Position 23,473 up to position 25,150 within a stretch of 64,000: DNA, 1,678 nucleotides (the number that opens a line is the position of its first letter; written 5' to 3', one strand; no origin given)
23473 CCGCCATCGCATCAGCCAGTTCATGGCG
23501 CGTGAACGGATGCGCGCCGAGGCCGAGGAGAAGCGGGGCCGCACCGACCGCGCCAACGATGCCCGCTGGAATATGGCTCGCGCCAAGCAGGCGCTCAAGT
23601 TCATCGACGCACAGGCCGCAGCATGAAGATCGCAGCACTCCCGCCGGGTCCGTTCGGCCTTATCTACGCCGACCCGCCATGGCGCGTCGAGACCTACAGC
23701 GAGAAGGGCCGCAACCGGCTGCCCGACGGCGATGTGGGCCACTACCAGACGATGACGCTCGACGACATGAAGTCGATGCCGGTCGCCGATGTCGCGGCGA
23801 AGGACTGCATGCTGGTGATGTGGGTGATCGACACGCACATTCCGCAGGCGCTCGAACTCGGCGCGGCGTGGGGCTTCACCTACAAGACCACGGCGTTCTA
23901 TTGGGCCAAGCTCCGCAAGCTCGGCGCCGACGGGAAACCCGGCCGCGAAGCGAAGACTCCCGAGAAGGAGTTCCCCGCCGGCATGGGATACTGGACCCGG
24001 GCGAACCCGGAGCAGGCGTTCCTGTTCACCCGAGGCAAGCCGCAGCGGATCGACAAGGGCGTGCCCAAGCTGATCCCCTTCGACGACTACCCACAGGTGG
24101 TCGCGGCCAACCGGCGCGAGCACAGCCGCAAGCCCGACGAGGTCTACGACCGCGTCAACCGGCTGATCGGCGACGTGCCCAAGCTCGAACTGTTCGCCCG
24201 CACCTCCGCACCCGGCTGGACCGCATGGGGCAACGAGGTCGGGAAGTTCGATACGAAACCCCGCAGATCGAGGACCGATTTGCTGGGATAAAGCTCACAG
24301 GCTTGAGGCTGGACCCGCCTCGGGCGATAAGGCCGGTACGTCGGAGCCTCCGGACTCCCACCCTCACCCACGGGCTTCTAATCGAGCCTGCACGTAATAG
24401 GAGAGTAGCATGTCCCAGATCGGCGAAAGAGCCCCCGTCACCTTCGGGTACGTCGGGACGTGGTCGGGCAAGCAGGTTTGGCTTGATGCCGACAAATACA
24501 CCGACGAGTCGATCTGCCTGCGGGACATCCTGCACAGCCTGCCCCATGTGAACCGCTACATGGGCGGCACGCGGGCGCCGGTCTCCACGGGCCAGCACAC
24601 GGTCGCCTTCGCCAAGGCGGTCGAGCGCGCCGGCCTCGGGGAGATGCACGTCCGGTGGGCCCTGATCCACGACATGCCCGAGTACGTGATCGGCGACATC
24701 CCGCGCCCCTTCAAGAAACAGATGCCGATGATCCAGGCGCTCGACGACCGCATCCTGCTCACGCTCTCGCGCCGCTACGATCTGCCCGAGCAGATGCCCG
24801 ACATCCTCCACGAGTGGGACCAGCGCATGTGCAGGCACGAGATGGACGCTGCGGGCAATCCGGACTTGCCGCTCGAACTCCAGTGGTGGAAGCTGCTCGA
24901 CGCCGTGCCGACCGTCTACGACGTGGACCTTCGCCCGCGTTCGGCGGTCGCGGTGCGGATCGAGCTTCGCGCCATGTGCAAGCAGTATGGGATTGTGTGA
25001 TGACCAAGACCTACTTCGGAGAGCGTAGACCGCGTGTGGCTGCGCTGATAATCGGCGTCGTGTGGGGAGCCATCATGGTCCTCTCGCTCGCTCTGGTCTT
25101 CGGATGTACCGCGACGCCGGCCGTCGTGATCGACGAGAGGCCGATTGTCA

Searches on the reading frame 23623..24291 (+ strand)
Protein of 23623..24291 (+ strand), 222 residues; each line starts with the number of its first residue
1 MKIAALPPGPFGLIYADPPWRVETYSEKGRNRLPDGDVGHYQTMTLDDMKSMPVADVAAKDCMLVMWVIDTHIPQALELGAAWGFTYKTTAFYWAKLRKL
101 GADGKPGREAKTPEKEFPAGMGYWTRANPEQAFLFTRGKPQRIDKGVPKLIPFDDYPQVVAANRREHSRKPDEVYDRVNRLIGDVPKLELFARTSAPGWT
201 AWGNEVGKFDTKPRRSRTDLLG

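Call 36: search_protein_families(library=pfam, proteins=[window:23623-24291:+], max_evalue=0.001)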
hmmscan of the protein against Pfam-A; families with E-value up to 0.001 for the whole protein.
window:23623-24291:+ (222 aa): 1 family
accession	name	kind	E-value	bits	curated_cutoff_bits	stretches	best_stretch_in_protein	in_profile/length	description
PF05063.20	MT-A70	-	3.9e-25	89.2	23.9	1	11-205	1-172/172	MT-A70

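Call 37: search_protein_families(library=ncbifam, proteins=[window:23623-24291:+], max_evalue=0.01)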
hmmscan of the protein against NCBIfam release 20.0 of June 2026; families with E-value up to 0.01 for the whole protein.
window:23623-24291:+ (222 aa): 0 families

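Call 54: search_dna_similar(query=window:23623-24291:+, collection=phages, mode=protein, max_rows=40)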
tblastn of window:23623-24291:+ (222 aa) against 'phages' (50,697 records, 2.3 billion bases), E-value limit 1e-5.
Records with a match: 516; places in all: 518; records where one place covers at least 80% of the query: 460.
Best place of each record, by identity: <60% 516.
By first word of the organism name: Vibrio 188; Stx2a-converting 110; Escherichia 57; Klebsiella 25; Salmonella 14; Rhodobacter 13; Stx2-converting 9; Erwinia 8; Brevundimonas 7; Gordonia 6; and 40 more.
By host as written in the record: - 263; Rhodobacter capsulatus YW1 11; Klebsiella pneumoniae 8; Vibrio parahaemolyticus 8; Vibrio splendidus 8; Vibrio alginolyticus 7; Escherichia coli 7; Escherichia coli K514 (EHEC) 7; and 125 more.
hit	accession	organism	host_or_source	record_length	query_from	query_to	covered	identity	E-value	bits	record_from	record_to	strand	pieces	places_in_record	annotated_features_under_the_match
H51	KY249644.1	Synechococcus virus S-ESS1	Synechococcus sp.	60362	11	210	90%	45.8%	1e-44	164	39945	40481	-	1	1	DNA methyltransferase | hypothetical protein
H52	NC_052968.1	Synechococcus virus S-ESS1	Synechococcus sp.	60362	11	210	90%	45.8%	1e-44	164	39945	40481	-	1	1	DNA methyltransferase | hypothetical protein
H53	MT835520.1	Bacteriophage sp.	human fecal samples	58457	11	220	95%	43.1%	9e-48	173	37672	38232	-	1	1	record has no annotation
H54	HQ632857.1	Tetraselmis viridis virus S20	Tetraselmis viridis Rouch (Chlorophyta)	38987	6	213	94%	42.9%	6e-41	153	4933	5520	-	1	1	DNA methyltransferase | hypothetical protein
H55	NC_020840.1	Tetraselmis viridis virus S20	Tetraselmis viridis Rouch (Chlorophyta)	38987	6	213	94%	42.9%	6e-41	153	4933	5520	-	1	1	DNA methyltransferase | hypothetical protein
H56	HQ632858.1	Tetraselmis viridis virus SI1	Tetraselmis viridis Rouch (Chlorophyta)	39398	6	213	94%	42.9%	6e-41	153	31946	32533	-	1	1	type II DNA modification methyltransferase | hypothetical protein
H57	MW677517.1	Rhodobacter phage RcKemmy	Rhodobacter capsulatus YW1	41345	9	214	93%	41.3%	2e-35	137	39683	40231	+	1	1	67: DNA methylase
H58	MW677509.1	Rhodobacter phage RcBaka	Rhodobacter capsulatus YW1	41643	9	214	93%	40.3%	2e-33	132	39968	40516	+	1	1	68: DNA methylase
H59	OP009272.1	Rhodobacter phage RcKai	Rhodobacter capsulatus YW1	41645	9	214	93%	40.3%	2e-33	132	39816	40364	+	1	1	DNA methylase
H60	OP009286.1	Rhodobacter phage RcSwan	Rhodobacter capsulatus YW1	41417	9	214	93%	40.3%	2e-33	132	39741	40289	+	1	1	DNA methylase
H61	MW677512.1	Rhodobacter phage RcFrancesLouise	Rhodobacter capsulatus YW1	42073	9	214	93%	40.3%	2e-33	132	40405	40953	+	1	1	69: methylase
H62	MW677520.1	Rhodobacter phage RcOceanus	Rhodobacter capsulatus YW1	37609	9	214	93%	40.3%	2e-33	132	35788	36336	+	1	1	55: DNA methylase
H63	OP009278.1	Rhodobacter phage RcMamaDuck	Rhodobacter capsulatus YW1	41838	9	214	93%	40.3%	2e-33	132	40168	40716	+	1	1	DNA methylase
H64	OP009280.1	Rhodobacter phage RcMeacham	Rhodobacter capsulatus YW1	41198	9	214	93%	40.3%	2e-33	132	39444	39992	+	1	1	DNA methylase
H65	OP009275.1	Rhodobacter phage RcKvothe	Rhodobacter capsulatus YW1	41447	9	214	93%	40.3%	2e-33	132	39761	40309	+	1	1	DNA methylase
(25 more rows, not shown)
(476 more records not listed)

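Call 81: search_solved_structures(query=window:23623-24291:+, max_evalue=0.001)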
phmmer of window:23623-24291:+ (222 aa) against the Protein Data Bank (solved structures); distinct sequences matched with E-value up to 0.001: 18.
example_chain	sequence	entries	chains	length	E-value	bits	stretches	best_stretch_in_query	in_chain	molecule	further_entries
9g4u_A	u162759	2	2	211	2.8e-10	43.3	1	9-206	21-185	N6-adenosine-methyltransferase catalytic subunit | N(6)-adenosine-methyltransferase catalytic subunit METTL3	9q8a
5il0_A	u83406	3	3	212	2.9e-10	43.3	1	9-206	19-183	METTL3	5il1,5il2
9g4w_A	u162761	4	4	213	3e-10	43.3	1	9-206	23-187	N6-adenosine-methyltransferase catalytic subunit | N(6)-adenosine-methyltransferase catalytic subunit METTL3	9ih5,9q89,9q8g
9g4s_A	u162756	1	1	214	3e-10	43.2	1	9-206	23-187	N6-adenosine-methyltransferase catalytic subunit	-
8bn8_AAA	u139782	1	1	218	3.3e-10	43.1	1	9-206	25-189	N6-adenosine-methyltransferase catalytic subunit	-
9r8z_A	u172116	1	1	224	3.7e-10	43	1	9-206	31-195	N(6)-adenosine-methyltransferase catalytic subunit METTL3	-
5k7m_A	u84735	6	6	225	3.7e-10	42.9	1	9-206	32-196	N6-adenosine-methyltransferase 70 kDa subunit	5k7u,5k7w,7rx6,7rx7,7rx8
5l6d_A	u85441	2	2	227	3.9e-10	42.9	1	9-206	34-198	N6-adenosine-methyltransferase 70 kDa subunit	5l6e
29vd_A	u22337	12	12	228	3.9e-10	42.9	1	9-206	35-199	N6-adenosine-methyltransferase catalytic subunit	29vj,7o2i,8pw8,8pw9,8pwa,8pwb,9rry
7acd_A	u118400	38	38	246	5.5e-10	42.4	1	9-206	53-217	N6-adenosine-methyltransferase catalytic subunit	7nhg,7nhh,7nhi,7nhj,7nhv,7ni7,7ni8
6ttp_A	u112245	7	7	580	8.4e-09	38.5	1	9-206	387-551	N6-adenosine-methyltransferase catalytic subunit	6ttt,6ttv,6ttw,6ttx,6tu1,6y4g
5tey_A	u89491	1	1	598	9.2e-09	38.4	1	9-206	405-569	N6-adenosine-methyltransferase 70 kDa subunit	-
7f4r_A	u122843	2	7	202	7e-08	35.5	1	11-205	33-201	MT-a70 family protein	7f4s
7f4l_C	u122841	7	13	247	1.5e-07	34.5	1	11-205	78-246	MT-a70 family protein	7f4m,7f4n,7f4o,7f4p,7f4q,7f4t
7cv6_B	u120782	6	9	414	1.7e-07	34.2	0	157-209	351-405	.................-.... protein 2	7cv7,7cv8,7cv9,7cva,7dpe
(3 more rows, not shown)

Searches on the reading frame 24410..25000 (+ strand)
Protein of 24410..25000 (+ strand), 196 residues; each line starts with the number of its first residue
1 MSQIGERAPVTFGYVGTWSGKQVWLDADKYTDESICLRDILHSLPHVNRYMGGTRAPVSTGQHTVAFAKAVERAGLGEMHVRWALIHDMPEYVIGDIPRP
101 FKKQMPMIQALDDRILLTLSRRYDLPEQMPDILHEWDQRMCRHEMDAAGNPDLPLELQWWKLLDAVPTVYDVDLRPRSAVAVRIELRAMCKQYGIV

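Call 36: search_protein_families(library=pfam, proteins=[window:24410-25000:+], max_evalue=0.001)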
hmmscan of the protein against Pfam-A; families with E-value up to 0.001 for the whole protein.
window:24410-25000:+ (196 aa): 2 families
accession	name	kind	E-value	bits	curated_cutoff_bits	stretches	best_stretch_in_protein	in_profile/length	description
PF12917.13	YfbR-like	-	0.00066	19.9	25.9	1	81-114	58-91/182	5'-deoxynucleotidase YfbR-like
PF13023.12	HD_3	-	0.0008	19.8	22.5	0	79-138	49-110/165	HD domain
